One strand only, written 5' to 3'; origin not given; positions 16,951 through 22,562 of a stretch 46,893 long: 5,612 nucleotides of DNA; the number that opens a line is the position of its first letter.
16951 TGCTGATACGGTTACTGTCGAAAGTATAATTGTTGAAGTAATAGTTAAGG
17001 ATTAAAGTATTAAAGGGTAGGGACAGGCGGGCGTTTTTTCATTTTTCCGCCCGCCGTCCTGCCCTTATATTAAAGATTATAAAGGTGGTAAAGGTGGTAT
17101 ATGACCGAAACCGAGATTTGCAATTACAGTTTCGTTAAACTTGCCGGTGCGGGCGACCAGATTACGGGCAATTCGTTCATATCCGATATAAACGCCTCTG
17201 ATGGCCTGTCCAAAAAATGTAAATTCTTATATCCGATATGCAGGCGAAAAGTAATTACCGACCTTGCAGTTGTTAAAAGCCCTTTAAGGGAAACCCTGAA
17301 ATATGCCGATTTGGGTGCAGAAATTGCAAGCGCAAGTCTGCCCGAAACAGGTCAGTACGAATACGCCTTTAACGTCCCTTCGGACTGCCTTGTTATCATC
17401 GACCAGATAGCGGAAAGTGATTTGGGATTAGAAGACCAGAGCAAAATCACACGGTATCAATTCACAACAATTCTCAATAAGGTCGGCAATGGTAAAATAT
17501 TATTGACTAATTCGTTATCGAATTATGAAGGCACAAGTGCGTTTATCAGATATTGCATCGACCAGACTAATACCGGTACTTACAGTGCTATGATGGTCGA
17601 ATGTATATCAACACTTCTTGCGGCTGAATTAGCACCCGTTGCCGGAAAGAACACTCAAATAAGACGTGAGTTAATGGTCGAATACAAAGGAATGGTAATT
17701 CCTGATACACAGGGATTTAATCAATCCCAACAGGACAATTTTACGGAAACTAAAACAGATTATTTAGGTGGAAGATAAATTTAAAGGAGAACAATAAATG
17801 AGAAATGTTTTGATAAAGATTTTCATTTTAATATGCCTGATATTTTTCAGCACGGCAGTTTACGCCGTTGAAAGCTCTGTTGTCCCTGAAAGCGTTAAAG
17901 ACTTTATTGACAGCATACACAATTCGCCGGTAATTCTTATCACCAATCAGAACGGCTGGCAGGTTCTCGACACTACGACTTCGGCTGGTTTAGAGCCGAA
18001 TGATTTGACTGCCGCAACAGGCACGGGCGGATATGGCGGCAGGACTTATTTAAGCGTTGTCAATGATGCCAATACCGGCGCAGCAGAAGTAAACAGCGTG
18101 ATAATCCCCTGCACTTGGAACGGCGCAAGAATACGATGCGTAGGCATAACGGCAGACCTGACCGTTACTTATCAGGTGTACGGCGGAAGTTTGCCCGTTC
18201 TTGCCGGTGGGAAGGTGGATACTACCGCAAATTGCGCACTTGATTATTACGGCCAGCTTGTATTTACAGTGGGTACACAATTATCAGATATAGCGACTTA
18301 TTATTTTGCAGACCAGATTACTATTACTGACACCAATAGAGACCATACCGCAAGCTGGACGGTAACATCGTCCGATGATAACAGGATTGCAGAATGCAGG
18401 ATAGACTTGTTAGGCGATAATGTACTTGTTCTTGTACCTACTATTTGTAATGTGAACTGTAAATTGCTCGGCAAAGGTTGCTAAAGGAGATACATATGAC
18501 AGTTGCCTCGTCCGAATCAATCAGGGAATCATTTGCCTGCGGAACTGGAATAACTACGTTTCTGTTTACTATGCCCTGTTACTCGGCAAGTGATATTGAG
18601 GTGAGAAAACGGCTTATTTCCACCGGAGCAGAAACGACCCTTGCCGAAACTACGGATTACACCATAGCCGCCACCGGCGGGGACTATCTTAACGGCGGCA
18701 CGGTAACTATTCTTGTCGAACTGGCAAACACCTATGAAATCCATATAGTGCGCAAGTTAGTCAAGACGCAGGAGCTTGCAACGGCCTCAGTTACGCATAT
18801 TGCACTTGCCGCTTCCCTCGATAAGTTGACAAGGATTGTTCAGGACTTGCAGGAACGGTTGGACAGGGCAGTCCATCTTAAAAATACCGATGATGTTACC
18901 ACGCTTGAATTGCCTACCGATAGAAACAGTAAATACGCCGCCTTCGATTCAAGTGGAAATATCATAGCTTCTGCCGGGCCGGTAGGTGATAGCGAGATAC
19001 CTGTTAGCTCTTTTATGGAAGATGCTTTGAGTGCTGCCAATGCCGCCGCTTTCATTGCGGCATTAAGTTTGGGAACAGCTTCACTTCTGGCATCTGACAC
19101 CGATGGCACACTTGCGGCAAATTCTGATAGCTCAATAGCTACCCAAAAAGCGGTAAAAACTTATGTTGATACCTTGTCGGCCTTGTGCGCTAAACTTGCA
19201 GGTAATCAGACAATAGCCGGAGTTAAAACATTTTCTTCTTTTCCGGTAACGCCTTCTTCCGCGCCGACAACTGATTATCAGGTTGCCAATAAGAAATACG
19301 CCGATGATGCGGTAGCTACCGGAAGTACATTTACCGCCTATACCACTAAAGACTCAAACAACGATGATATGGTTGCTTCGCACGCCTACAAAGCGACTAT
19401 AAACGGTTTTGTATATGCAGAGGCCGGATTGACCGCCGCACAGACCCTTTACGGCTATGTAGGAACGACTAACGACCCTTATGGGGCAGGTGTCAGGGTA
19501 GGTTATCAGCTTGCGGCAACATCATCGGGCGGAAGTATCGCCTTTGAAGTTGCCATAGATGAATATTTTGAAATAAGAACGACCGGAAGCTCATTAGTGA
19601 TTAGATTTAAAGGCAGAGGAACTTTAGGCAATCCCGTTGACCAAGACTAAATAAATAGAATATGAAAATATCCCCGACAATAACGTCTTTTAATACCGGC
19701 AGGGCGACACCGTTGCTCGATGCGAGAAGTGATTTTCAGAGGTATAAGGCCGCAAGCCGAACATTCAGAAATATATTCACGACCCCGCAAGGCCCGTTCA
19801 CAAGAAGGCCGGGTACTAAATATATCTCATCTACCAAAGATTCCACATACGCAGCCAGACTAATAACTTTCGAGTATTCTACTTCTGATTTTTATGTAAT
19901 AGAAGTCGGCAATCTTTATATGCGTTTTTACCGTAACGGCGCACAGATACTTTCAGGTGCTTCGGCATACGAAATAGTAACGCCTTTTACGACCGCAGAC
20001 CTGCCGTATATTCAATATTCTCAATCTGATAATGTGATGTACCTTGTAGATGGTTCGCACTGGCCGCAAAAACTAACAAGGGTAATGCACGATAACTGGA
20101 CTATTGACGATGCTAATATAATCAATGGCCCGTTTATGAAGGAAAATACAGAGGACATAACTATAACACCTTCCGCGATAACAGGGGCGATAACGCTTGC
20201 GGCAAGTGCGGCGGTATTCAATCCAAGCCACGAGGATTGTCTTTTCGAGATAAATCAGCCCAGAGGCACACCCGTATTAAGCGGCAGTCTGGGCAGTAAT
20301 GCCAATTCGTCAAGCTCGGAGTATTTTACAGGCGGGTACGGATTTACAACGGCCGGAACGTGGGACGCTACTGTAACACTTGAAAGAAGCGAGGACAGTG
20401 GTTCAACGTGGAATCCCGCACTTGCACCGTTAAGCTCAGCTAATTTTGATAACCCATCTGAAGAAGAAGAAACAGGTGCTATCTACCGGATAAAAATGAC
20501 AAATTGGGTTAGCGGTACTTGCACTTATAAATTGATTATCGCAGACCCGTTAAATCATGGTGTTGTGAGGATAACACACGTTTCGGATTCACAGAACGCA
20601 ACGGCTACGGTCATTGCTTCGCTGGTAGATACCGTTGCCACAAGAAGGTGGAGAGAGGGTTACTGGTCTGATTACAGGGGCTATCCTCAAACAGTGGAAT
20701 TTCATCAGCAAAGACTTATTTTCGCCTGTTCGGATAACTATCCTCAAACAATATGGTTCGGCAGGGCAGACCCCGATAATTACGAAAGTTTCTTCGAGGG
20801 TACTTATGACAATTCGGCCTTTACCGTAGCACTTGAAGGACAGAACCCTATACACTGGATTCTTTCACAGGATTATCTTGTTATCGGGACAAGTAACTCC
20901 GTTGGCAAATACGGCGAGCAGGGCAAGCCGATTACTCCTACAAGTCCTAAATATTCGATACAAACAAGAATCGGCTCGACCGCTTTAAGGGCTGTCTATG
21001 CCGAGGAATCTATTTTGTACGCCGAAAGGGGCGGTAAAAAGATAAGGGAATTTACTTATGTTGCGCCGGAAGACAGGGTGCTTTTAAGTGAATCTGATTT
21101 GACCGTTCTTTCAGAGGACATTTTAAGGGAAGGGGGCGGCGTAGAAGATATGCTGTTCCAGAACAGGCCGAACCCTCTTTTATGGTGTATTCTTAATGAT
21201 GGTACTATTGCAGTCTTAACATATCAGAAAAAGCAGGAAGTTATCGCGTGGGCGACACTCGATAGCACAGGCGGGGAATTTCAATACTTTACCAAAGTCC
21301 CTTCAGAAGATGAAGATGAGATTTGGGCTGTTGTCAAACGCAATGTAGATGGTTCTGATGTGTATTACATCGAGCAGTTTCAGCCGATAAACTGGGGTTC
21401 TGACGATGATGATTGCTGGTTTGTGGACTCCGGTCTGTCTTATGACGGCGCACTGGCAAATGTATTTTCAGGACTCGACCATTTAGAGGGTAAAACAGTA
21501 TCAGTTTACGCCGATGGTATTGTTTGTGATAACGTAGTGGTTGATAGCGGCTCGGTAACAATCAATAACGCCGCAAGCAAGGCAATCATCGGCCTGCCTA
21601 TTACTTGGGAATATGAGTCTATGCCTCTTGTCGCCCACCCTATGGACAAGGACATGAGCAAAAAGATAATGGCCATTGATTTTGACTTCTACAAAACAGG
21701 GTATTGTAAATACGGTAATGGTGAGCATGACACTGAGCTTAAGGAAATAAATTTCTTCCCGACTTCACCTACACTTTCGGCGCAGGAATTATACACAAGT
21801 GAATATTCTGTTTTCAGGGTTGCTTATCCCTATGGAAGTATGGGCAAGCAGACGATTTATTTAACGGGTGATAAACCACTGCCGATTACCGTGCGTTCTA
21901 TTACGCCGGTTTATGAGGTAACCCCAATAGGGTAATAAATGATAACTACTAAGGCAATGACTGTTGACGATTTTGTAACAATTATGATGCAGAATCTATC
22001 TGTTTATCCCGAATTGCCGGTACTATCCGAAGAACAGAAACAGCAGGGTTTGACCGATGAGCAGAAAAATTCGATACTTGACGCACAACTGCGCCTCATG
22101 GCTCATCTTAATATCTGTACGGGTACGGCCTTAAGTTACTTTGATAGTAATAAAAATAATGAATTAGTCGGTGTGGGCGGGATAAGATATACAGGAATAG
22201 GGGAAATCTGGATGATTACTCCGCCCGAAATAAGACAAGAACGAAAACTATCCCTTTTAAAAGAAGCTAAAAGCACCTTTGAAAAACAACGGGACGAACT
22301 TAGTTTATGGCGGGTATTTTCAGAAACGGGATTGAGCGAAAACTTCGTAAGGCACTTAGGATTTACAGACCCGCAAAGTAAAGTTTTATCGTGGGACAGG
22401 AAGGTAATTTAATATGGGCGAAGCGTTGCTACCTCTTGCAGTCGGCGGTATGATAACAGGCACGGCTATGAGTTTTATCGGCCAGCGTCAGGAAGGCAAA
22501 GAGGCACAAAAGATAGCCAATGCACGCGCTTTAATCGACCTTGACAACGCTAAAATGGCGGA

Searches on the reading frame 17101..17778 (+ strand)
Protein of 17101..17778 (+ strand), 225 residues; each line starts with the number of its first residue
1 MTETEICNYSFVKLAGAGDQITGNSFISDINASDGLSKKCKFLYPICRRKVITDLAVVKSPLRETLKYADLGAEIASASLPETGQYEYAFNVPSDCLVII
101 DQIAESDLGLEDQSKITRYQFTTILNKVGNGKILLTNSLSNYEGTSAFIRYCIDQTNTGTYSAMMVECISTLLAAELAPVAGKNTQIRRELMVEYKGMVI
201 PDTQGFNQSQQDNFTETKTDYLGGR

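Call 70: search_protein_families(library=phrogs, proteins=[window:17101-17778:+], max_evalue=0.001)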
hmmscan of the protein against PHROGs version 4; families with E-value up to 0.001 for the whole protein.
window:17101-17778:+ (225 aa): 1 family
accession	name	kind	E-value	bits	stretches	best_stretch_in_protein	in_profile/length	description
phrog_394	-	tail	3.2e-16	60.4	1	1-198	2-162/190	tail protein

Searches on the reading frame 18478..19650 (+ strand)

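Call 9: search_protein_families(library=phrogs, proteins=[window:18478-19650:+], max_evalue=0.0001)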
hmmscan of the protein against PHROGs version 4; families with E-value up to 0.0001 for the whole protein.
window:18478-19650:+ (390 aa): 7 families
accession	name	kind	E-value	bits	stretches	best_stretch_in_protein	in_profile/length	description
phrog_16641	-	tail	1.1e-11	44.2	1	210-281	133-204/1296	tail fiber protein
phrog_38418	-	unknown function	1.9e-10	41.2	1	220-286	29-95/472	-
phrog_26758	-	tail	4e-09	35.7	1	225-284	177-235/1308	tail fiber protein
phrog_32960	-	unknown function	5.5e-08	32.5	1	11-123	4-116/762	-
phrog_17220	-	unknown function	3.3e-06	26.6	1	13-124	6-117/868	-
phrog_1640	-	tail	4e-06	27.2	1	7-100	1-90/765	tail protein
phrog_6518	-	tail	7.3e-06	25.3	1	17-129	7-115/793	tail fiber protein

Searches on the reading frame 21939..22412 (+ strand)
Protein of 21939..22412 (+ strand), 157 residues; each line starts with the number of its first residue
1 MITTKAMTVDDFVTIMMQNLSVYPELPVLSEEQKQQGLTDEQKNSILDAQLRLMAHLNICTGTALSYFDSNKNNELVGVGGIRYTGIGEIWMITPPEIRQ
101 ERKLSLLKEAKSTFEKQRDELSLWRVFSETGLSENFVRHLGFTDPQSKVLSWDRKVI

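Call 70: search_protein_families(library=phrogs, proteins=[window:21939-22412:+], max_evalue=0.001)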
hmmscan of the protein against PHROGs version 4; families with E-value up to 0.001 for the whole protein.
window:21939-22412:+ (157 aa): 1 family
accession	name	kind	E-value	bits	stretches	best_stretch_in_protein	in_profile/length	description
phrog_308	-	head and packaging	8.1e-06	27.1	1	71-143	55-129/151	internal virion protein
